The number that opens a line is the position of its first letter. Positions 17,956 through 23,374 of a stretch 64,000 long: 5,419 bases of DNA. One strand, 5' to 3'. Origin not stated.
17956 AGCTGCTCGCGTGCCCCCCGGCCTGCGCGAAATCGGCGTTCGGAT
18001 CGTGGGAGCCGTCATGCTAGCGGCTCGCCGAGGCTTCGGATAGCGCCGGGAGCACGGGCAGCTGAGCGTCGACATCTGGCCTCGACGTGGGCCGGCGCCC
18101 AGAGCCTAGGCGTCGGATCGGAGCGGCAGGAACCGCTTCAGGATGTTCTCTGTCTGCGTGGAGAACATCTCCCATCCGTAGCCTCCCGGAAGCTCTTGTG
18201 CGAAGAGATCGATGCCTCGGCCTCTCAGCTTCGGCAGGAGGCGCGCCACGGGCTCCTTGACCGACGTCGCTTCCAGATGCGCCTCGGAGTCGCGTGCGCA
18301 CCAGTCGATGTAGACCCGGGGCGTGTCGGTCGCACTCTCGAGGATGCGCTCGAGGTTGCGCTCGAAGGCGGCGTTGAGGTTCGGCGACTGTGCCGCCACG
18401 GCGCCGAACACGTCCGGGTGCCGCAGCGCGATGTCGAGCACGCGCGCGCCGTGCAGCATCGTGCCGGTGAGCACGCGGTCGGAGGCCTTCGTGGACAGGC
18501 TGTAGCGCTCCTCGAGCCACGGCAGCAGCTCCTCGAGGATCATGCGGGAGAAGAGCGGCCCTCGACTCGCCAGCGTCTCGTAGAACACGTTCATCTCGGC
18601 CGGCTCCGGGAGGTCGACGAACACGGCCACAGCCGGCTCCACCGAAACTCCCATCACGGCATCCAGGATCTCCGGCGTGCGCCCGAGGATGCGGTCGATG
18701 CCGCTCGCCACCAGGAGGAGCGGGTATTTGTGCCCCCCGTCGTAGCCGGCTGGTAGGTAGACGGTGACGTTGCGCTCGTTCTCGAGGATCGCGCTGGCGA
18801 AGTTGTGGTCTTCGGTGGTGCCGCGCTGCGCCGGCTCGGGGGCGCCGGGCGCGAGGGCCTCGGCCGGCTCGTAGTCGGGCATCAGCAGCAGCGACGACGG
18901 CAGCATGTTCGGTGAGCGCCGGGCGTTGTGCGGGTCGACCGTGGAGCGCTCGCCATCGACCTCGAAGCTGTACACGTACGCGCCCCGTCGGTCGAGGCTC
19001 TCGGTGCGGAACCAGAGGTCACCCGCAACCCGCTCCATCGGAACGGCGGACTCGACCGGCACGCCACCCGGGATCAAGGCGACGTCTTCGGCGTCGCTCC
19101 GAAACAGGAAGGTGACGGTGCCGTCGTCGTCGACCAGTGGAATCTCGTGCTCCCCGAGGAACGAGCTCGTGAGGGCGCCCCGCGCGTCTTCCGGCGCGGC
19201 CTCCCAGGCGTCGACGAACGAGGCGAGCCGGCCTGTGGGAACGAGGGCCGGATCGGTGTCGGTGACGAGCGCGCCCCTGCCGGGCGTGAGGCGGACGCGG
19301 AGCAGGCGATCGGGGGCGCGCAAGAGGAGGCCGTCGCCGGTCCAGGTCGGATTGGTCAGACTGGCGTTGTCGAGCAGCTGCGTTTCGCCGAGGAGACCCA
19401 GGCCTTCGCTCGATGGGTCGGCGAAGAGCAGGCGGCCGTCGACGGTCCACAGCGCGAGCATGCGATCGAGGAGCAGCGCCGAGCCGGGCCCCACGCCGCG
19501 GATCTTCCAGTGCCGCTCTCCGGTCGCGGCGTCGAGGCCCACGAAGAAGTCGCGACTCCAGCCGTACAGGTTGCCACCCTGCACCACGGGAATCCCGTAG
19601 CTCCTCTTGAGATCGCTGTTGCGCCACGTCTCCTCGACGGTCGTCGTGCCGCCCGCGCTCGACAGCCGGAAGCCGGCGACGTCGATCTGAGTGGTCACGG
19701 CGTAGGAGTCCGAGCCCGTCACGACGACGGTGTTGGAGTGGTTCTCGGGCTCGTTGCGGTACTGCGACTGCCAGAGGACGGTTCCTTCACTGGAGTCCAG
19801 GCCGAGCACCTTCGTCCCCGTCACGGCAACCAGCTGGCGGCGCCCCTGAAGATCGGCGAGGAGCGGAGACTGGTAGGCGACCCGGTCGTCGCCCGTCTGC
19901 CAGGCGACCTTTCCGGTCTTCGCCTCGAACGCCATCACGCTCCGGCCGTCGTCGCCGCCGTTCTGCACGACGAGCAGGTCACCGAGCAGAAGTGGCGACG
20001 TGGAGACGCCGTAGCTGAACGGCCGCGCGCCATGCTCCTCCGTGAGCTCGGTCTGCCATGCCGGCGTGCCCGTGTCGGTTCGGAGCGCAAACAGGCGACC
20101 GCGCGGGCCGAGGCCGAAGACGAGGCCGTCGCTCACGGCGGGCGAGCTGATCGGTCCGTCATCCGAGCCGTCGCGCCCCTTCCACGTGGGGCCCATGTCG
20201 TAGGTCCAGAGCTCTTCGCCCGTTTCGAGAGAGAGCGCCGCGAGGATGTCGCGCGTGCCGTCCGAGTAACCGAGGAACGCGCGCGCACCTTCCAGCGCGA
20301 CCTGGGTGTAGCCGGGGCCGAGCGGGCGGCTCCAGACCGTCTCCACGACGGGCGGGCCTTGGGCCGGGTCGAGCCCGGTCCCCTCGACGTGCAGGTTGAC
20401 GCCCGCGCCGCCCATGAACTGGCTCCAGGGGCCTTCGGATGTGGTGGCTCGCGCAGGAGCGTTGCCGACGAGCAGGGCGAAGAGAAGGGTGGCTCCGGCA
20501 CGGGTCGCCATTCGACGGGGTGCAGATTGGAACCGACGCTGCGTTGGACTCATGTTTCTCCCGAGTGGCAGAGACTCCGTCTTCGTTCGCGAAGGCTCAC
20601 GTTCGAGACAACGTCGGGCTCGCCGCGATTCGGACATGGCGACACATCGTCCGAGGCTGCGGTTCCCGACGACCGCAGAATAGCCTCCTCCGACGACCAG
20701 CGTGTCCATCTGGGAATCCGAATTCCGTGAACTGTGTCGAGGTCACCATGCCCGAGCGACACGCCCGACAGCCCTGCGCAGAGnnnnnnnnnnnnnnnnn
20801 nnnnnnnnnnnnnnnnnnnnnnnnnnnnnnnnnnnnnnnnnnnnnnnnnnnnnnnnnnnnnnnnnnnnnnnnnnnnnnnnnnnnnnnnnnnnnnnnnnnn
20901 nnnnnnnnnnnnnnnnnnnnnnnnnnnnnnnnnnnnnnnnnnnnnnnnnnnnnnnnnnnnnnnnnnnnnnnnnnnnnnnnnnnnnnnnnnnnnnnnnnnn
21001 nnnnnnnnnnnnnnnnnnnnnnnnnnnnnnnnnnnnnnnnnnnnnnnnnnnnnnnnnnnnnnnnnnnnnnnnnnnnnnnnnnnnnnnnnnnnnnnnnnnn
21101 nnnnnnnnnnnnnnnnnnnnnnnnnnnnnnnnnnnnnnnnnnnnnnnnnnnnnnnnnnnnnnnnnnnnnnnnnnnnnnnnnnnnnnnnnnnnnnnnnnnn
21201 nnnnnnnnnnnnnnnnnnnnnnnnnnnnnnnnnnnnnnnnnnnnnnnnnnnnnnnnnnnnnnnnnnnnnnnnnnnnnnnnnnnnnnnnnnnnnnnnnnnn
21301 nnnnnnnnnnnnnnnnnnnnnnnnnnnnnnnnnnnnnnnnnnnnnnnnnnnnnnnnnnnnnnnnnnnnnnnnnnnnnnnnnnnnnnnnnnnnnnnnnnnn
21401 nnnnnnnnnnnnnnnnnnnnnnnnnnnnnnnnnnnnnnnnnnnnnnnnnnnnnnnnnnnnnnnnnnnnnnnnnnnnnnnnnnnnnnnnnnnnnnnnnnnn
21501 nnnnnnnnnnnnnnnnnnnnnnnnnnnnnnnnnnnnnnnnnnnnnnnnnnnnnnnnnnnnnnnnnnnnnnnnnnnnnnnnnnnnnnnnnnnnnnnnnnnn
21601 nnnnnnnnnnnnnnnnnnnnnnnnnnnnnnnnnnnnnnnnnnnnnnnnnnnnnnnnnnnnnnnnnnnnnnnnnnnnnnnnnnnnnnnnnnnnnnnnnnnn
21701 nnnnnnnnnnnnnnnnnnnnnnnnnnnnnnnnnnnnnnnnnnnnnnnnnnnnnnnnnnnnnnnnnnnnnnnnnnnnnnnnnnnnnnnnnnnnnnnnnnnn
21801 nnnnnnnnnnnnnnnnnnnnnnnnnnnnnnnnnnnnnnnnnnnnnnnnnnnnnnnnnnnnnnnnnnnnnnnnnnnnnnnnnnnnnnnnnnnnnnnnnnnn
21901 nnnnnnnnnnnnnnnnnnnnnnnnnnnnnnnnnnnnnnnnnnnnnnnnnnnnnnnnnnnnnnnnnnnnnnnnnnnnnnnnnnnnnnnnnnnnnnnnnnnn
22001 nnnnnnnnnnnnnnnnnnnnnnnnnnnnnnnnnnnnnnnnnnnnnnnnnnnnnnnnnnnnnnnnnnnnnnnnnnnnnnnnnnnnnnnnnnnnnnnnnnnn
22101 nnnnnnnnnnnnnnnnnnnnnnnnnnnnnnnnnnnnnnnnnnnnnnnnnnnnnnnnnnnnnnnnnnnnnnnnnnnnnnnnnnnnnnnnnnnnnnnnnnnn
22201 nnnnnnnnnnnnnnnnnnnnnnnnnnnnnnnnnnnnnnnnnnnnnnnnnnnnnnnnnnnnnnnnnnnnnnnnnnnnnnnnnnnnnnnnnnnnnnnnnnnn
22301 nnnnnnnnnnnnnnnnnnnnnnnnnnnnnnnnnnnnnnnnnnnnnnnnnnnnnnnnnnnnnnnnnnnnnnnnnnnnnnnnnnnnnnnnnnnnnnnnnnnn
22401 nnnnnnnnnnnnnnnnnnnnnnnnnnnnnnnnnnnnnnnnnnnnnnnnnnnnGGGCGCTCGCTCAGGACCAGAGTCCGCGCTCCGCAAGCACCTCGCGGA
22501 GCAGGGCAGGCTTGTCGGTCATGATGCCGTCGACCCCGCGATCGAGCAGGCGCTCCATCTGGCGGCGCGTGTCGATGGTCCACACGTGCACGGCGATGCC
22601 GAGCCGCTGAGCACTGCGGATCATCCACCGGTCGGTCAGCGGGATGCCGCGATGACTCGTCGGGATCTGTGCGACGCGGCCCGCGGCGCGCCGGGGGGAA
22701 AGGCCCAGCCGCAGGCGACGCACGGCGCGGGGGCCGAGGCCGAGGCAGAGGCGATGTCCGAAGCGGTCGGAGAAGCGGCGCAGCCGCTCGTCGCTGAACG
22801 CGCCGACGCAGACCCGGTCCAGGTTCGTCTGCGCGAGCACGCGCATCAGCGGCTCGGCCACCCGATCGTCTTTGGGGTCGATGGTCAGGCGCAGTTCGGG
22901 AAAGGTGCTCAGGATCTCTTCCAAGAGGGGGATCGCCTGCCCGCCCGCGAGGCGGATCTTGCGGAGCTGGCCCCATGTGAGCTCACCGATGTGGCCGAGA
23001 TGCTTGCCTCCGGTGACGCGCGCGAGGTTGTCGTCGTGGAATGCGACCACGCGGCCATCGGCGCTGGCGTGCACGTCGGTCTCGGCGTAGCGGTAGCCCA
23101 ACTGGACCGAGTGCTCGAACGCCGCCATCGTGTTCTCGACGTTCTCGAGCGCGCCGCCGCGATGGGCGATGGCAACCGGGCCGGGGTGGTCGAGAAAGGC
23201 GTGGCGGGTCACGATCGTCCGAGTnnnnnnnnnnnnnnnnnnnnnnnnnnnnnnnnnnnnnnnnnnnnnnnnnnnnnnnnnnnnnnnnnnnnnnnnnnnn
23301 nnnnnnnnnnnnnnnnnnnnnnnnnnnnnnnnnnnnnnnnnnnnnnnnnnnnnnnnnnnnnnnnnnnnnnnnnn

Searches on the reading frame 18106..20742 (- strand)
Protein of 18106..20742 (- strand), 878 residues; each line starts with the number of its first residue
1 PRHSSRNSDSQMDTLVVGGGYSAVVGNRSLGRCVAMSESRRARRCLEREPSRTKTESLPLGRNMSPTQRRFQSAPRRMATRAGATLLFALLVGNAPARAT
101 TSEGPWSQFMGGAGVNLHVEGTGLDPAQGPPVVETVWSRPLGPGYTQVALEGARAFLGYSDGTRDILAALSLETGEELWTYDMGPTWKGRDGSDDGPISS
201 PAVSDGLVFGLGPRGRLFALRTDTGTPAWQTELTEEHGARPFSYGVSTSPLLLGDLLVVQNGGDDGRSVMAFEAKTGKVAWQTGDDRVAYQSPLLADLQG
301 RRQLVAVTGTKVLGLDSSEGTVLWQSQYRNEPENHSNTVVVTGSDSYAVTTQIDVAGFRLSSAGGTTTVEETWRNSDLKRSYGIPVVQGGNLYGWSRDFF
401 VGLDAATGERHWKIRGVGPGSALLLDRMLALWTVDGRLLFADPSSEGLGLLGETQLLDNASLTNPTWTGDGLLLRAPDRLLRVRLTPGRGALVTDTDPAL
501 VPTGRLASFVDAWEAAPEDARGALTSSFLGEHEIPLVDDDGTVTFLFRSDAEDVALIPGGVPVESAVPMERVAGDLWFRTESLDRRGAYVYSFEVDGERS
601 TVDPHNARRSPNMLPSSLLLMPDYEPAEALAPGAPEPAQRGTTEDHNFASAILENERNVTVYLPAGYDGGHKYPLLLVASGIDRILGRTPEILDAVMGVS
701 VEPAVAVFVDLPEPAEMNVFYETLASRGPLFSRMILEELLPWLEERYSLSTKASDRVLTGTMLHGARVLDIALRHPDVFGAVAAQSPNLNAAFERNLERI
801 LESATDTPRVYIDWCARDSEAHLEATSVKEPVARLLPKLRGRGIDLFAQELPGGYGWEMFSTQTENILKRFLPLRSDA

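Call 39: search_protein_families(library=pfam, max_evalue=0.00001, proteins=[window:18106-20742:-])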
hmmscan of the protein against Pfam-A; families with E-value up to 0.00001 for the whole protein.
window:18106-20742:- (878 aa): 3 families
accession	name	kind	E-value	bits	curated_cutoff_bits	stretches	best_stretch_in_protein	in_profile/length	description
PF13360.13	PQQ_2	-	3.1e-26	92.9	27.6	1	166-413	4-232/233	Outer membrane protein assembly factor BamB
PF00756.26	Esterase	-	8.9e-17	62.1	22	1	650-863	1-243/251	Putative esterase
PF01011.28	PQQ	-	2e-07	30.5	26.7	0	176-236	28-88/595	Glucose/ethanol/alcohol dehydrogenase, beta-propeller domain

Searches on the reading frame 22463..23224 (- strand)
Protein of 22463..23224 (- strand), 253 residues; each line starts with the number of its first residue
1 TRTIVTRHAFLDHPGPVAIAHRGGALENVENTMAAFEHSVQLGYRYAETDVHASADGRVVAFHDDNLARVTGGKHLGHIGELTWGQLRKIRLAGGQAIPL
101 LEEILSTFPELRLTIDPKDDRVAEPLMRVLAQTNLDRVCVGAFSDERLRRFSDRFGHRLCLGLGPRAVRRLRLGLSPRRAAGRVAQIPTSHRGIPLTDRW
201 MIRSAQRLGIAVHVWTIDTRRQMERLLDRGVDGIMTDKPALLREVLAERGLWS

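Call 38: search_protein_families(library=pfam, max_evalue=0.00001, proteins=[window:22463-23224:-])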
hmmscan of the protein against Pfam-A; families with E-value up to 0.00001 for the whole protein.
window:22463-23224:- (253 aa): 1 family
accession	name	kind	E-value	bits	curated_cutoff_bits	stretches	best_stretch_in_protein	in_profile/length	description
PF03009.23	GDPD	-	2.1e-36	126.7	23.6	1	21-240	1-243/244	Glycerophosphoryl diester phosphodiesterase family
